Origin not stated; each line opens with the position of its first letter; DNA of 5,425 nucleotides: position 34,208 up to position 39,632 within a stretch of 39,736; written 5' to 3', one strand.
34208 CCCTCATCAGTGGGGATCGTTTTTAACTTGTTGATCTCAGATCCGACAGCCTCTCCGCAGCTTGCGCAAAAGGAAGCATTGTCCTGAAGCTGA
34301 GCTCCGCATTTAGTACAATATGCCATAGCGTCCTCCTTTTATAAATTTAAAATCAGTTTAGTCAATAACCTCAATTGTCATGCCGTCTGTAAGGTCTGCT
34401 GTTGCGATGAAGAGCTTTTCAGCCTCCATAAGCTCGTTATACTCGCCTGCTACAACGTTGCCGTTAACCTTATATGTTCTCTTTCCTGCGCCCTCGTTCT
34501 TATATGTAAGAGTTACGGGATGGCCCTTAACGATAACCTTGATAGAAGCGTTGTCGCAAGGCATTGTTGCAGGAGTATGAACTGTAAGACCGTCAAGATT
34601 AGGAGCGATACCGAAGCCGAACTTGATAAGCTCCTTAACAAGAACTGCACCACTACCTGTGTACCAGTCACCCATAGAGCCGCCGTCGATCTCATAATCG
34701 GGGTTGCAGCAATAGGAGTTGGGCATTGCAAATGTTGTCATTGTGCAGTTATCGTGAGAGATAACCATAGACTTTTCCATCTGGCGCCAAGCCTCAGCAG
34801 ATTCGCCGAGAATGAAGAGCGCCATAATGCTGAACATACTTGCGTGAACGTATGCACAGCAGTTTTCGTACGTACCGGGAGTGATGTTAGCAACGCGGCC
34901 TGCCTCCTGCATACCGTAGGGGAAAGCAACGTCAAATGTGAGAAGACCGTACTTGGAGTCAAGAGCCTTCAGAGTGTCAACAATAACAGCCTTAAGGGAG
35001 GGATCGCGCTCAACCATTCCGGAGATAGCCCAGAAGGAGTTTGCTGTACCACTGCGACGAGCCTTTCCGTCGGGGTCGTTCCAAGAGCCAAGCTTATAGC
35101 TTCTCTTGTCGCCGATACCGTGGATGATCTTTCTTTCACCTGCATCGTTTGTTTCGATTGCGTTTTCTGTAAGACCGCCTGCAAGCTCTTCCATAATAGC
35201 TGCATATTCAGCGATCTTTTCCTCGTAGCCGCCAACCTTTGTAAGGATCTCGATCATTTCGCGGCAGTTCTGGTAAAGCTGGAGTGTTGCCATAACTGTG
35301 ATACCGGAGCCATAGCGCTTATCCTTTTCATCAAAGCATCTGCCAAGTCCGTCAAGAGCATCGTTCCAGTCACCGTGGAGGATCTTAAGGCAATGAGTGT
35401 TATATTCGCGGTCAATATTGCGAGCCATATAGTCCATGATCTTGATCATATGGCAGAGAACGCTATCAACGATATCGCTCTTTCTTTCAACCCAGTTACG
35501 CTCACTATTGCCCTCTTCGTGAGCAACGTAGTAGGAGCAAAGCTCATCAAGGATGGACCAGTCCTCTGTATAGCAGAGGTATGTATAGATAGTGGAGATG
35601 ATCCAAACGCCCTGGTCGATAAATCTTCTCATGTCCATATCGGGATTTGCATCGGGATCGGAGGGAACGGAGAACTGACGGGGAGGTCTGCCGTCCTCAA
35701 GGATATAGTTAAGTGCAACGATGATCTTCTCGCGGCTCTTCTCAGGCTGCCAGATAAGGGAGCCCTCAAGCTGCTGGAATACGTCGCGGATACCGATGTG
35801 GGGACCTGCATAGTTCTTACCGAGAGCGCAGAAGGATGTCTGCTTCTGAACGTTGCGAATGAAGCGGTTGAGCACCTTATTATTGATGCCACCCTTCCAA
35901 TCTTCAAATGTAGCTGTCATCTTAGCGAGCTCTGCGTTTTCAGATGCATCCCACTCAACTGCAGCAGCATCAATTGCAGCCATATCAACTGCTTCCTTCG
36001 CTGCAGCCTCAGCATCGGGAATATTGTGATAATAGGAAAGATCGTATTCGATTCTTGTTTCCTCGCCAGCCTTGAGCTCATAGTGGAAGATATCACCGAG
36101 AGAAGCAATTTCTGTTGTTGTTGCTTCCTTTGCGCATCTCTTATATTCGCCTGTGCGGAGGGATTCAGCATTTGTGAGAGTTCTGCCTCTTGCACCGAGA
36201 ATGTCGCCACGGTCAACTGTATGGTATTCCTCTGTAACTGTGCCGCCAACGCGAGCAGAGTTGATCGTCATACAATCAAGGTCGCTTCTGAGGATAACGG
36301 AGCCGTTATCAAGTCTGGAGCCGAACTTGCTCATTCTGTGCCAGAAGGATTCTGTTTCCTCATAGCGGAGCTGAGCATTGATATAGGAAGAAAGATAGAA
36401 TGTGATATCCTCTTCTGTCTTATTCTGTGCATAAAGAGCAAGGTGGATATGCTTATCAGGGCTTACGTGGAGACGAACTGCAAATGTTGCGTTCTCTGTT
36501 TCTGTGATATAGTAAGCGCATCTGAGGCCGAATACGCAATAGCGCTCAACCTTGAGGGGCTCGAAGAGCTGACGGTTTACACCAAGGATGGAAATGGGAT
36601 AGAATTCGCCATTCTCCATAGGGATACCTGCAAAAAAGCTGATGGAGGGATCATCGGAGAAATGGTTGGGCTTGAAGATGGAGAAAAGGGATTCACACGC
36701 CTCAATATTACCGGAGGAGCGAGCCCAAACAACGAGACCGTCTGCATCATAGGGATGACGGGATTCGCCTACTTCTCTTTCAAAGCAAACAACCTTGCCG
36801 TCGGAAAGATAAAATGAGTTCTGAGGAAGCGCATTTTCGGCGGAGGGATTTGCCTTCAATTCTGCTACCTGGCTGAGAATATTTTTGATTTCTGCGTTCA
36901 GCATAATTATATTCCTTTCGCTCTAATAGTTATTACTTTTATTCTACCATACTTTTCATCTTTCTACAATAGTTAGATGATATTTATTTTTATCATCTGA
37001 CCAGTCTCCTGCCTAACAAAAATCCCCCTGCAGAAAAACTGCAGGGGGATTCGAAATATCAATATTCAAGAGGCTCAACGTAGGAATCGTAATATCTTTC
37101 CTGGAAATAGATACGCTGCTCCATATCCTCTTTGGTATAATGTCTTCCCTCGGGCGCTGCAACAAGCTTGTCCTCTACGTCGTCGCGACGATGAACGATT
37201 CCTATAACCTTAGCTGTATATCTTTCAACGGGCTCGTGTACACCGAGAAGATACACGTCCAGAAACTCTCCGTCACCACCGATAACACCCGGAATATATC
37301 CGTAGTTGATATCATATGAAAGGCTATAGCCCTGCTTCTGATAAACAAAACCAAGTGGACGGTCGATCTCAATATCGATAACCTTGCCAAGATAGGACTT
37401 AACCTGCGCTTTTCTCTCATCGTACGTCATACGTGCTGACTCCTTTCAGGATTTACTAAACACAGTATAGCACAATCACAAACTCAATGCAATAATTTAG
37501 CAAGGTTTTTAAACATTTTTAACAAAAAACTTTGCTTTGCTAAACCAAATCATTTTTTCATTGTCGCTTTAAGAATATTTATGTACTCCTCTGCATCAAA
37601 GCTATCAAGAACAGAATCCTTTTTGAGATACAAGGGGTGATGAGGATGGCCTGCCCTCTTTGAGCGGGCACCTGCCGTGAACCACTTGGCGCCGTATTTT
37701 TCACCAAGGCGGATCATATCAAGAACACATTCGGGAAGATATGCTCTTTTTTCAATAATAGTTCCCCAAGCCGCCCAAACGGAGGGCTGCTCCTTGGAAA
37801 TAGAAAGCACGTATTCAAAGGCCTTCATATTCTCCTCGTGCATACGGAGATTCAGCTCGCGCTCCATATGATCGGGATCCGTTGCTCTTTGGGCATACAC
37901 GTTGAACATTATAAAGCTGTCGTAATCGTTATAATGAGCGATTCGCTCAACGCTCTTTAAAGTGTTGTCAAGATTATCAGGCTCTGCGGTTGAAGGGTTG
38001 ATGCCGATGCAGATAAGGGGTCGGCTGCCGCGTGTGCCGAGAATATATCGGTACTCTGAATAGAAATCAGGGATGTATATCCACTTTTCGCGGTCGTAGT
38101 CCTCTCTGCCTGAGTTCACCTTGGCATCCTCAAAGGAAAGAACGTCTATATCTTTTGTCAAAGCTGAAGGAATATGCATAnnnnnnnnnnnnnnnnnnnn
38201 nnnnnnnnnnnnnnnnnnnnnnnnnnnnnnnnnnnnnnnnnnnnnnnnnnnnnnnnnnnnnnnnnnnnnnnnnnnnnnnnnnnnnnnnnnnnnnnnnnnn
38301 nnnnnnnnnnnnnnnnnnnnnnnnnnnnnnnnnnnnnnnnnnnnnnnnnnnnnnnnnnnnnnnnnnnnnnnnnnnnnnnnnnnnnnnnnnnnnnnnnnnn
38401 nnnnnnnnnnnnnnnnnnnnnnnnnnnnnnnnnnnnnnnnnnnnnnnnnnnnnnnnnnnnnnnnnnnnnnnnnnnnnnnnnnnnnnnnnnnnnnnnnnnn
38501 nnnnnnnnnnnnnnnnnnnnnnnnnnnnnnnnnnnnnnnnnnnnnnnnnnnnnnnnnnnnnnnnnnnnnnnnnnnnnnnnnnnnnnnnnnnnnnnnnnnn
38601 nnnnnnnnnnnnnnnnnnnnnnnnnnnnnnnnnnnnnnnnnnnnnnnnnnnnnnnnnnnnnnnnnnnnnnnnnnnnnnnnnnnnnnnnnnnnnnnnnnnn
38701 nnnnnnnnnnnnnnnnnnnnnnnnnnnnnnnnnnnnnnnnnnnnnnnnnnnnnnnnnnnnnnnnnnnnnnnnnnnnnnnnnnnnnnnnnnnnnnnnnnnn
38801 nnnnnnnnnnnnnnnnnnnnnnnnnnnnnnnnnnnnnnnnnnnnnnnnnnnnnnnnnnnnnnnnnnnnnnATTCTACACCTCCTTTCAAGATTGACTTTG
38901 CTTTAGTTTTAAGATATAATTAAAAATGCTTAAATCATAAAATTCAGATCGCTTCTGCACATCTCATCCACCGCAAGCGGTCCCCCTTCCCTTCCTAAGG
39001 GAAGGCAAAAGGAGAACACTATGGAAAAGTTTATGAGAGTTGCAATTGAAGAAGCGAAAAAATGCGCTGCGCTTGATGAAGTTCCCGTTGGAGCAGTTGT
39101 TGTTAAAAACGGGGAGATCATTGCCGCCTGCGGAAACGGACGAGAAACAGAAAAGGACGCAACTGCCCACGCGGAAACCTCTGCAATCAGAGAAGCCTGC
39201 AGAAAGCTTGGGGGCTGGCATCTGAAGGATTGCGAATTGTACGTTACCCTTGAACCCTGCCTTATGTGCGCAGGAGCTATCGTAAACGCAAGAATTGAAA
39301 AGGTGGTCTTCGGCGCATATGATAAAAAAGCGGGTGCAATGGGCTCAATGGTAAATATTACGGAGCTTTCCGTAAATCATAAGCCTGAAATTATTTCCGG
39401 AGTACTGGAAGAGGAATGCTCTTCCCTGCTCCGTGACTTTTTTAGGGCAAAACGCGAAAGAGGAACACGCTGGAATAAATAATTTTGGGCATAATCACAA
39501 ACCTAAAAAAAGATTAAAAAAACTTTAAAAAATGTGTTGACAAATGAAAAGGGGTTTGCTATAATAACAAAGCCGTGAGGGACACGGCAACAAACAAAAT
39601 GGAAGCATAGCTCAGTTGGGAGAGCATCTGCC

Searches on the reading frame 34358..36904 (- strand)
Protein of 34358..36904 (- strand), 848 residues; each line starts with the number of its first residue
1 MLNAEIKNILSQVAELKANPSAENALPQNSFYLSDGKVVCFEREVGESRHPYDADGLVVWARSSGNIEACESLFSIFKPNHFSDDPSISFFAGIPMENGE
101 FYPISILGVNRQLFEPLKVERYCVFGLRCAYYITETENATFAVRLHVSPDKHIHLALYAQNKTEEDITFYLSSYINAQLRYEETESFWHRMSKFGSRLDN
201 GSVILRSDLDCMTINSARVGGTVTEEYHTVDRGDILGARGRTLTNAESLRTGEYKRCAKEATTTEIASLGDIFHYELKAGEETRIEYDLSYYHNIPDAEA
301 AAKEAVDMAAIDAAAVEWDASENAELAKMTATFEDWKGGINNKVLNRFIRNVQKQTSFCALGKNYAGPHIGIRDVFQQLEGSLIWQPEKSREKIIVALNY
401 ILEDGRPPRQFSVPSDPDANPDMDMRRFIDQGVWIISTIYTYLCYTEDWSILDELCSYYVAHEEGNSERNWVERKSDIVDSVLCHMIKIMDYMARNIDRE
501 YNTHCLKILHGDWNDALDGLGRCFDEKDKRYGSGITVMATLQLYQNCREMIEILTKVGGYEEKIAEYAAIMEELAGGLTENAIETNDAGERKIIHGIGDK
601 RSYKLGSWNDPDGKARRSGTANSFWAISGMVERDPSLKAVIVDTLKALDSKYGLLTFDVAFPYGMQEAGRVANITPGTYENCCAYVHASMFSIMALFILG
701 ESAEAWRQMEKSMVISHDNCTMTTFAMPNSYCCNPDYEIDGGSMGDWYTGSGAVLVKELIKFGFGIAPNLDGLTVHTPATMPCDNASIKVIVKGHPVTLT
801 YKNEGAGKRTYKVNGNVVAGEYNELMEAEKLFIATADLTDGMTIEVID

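Call 54: search_protein_families(library=pfam, proteins=[window:34358-36904:-], max_evalue=0.00001)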
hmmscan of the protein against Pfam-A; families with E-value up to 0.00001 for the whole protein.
window:34358-36904:- (848 aa): 1 family
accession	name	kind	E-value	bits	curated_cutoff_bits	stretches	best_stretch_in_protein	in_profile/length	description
PF17167.11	Glyco_hydro_94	-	6.9e-27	94.6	27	1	354-755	38-410/420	Glycosyl hydrolase 94 superfamily, catalytic domain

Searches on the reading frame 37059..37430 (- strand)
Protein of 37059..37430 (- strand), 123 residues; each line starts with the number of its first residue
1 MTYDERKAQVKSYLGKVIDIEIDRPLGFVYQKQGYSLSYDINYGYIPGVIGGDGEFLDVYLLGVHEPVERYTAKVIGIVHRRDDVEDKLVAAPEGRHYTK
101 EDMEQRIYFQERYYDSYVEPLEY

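Call 54: search_protein_families(library=pfam, proteins=[window:37059-37430:-], max_evalue=0.00001)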
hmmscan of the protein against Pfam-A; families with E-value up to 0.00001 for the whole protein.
window:37059-37430:- (123 aa): 1 family
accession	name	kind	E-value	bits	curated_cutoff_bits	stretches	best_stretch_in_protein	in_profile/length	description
PF00719.24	Pyrophosphatase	-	3.4e-07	30.7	23.5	1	29-99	24-98/153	Inorganic pyrophosphatase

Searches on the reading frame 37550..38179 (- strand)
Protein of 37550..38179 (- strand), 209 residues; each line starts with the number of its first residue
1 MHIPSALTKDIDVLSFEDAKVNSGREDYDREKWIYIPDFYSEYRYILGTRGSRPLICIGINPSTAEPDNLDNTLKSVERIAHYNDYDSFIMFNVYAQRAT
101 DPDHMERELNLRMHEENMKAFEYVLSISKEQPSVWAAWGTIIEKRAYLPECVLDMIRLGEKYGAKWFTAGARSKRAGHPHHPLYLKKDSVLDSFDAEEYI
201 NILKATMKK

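Call 54: search_protein_families(library=pfam, proteins=[window:37550-38179:-], max_evalue=0.00001)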
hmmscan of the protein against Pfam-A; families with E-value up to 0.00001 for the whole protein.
window:37550-38179:- (209 aa): 1 family
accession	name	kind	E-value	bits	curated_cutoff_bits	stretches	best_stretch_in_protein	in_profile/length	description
PF07799.17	DUF1643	-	2e-31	109.2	22.5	1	44-183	1-134/134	Protein of unknown function (DUF1643)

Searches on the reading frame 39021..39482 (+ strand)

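Call 54: search_protein_families(library=pfam, proteins=[window:39021-39482:+], max_evalue=0.00001)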
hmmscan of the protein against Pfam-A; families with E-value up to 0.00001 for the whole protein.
window:39021-39482:+ (153 aa): 3 families
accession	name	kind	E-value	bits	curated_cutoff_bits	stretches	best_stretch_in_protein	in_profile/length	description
PF14437.12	MafB19-deam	-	1.6e-42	145.2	27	1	2-145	4-142/142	MafB19-like deaminase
PF00383.29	dCMP_cyt_deam_1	-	9.3e-34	115.8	25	1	2-98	5-101/102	Cytidine and deoxycytidylate deaminase zinc-binding region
PF14439.12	Bd3614-deam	-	6.5e-08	33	38.5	1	23-120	11-109/113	Bd3614-like deaminase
